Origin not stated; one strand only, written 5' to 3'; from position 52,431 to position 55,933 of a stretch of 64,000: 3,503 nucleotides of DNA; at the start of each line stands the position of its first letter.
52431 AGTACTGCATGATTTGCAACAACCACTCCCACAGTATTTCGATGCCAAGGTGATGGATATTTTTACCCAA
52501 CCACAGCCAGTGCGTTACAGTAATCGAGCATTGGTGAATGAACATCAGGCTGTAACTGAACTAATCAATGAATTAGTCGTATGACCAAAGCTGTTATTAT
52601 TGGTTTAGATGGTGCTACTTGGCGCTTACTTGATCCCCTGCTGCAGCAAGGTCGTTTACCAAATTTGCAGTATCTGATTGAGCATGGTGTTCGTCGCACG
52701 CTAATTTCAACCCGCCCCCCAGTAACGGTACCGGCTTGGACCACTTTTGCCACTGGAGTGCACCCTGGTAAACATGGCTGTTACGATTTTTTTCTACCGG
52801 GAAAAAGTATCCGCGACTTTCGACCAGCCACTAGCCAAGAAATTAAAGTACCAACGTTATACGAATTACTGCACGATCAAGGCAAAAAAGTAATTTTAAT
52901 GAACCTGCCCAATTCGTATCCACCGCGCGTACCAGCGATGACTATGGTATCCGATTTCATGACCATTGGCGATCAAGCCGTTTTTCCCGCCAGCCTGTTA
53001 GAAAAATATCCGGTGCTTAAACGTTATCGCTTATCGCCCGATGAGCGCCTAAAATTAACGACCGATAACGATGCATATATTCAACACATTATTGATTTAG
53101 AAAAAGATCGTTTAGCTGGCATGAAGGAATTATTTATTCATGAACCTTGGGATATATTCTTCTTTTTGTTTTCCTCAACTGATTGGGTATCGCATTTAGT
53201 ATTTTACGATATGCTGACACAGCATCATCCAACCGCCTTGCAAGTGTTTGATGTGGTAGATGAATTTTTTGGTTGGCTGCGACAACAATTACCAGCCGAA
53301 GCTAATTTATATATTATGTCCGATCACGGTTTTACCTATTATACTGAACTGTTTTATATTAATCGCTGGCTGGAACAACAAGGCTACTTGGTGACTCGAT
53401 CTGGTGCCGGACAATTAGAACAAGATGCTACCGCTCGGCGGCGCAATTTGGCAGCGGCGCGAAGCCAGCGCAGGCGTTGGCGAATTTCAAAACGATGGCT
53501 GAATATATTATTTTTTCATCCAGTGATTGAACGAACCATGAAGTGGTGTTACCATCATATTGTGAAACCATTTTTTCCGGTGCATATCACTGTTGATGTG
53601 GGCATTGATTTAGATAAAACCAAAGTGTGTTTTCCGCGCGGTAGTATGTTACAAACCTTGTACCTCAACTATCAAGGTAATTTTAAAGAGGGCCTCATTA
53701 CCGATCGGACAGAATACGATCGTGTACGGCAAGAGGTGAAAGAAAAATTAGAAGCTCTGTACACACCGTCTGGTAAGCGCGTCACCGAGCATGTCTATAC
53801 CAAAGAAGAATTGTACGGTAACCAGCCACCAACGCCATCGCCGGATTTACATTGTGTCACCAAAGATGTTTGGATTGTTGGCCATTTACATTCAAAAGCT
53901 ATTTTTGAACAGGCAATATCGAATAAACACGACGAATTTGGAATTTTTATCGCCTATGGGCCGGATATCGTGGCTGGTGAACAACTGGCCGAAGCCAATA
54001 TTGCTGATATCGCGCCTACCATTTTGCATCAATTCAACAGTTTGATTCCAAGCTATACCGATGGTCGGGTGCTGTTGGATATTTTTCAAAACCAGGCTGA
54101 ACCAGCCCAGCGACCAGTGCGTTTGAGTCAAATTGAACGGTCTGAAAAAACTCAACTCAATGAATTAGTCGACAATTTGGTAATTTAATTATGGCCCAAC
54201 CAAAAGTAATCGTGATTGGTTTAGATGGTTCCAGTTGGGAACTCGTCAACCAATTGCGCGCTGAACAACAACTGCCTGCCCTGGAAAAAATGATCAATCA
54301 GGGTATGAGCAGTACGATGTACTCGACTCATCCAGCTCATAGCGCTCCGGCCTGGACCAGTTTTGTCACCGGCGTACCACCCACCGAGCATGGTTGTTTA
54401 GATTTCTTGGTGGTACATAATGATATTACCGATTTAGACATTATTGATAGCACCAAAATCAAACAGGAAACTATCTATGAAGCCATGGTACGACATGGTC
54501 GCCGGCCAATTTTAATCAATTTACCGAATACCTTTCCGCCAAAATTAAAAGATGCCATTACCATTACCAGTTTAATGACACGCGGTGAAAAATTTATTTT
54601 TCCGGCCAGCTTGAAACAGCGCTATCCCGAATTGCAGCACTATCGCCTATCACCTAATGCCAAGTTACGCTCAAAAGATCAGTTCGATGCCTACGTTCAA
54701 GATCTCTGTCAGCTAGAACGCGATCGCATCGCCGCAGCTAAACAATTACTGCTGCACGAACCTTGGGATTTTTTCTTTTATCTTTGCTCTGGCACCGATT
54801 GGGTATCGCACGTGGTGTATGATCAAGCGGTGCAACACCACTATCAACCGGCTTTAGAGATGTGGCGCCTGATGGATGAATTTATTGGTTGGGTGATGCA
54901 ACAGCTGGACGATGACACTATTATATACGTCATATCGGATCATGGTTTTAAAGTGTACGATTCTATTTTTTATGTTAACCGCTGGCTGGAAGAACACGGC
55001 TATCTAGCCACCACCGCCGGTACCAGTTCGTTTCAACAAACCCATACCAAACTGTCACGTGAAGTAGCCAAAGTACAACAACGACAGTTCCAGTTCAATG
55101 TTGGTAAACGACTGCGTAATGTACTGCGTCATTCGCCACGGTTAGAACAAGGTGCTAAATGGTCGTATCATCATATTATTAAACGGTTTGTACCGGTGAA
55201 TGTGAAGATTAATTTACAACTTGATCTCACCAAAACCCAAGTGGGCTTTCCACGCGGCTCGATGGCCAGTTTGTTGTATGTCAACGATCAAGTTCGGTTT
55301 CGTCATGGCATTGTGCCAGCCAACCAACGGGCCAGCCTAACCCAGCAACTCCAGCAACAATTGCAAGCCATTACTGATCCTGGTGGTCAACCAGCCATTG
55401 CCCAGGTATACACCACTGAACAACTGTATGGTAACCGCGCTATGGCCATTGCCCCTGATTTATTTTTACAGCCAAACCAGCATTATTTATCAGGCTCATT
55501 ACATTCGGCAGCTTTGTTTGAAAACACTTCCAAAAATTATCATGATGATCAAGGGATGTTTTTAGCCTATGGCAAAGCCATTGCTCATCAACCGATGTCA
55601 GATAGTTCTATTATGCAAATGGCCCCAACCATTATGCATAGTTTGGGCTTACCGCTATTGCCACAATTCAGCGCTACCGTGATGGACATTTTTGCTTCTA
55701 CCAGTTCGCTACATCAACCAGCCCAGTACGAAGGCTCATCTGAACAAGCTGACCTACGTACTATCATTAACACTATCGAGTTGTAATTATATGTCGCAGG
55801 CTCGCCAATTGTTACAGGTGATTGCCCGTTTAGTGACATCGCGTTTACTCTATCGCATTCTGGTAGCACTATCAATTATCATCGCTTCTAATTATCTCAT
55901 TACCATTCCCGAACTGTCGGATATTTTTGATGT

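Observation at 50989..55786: Three tandem, overlapping paralogs of an alkaline-phosphatase-superfamily (type I phosphodiesterase/NPP-like) enzyme inside the glycan locus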

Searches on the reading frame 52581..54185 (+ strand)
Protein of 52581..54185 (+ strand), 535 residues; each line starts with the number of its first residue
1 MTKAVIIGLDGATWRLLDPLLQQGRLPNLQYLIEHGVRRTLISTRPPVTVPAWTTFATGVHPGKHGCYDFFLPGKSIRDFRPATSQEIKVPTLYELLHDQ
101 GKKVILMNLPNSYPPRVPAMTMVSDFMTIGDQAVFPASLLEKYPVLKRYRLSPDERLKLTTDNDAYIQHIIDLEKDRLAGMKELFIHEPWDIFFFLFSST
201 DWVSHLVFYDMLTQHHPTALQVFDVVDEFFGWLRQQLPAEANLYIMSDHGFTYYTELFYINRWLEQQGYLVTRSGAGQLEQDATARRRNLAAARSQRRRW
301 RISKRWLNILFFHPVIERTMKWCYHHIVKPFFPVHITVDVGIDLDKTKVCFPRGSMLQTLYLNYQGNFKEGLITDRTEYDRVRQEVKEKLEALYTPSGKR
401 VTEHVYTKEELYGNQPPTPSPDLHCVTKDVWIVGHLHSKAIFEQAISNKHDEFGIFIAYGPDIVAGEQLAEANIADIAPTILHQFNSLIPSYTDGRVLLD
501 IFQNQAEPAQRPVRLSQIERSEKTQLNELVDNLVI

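Call 3: search_protein_families(library=pfam, proteins=[window:52581-54185:+], max_evalue=0.1)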
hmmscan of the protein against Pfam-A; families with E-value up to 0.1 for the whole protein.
window:52581-54185:+ (535 aa): 1 family
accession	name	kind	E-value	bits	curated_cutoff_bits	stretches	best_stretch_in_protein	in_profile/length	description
PF01663.27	Phosphodiest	-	3.4e-37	129.3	23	1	5-278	2-249/342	Type I phosphodiesterase / nucleotide pyrophosphatase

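Call 4: search_protein_families(library=ncbifam, proteins=[window:52581-54185:+], max_evalue=0.1)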
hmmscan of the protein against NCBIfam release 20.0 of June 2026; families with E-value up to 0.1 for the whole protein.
window:52581-54185:+ (535 aa): 3 families
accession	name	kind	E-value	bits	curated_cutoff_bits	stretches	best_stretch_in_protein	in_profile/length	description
TIGR02335.1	hydr_PhnA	equivalog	0.00015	21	407.55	1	4-104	15-116/408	phosphonoacetate hydrolase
NF042991.1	alk_phos_PafA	equivalog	0.00033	19.2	650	1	415-502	469-553/554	alkaline phosphatase PafA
NF010322.0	PRK13759.1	equivalog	0.033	12.7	481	0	473-509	351-387/486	arylsulfatase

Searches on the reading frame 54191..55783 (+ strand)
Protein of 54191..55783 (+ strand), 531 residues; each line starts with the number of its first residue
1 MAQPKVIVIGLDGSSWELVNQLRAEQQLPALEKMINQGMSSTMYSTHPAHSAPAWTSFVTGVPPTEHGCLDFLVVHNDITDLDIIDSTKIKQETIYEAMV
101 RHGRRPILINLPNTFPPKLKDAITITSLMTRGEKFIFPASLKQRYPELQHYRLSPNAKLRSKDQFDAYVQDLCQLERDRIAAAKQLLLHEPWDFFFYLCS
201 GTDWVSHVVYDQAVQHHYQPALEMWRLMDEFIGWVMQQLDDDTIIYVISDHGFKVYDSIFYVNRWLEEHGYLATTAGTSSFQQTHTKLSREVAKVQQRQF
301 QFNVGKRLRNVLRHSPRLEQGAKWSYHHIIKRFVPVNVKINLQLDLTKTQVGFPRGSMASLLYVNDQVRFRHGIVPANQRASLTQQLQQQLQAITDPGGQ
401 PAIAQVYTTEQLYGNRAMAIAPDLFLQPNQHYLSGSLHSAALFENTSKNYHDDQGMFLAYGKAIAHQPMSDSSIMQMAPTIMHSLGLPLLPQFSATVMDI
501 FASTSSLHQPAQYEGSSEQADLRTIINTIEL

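Call 3: search_protein_families(library=pfam, proteins=[window:54191-55783:+], max_evalue=0.1)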
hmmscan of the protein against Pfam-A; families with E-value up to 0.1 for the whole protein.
window:54191-55783:+ (531 aa): 2 families
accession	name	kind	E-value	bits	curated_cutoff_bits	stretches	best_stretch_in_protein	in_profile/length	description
PF01663.27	Phosphodiest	-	2.4e-31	110.1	23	1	6-307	1-241/342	Type I phosphodiesterase / nucleotide pyrophosphatase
PF00884.28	Sulfatase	-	3.4e-08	33.6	25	1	216-268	201-248/301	Sulfatase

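Call 4: search_protein_families(library=ncbifam, proteins=[window:54191-55783:+], max_evalue=0.1)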
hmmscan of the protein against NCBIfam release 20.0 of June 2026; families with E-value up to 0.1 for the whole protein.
window:54191-55783:+ (531 aa): 2 families
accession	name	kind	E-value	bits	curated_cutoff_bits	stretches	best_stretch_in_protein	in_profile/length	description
TIGR02335.1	hydr_PhnA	equivalog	1.9e-13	50.3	407.55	1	3-253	12-240/408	phosphonoacetate hydrolase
NF010322.0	PRK13759.1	equivalog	0.0071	14.9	481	0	3-72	6-76/486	arylsulfatase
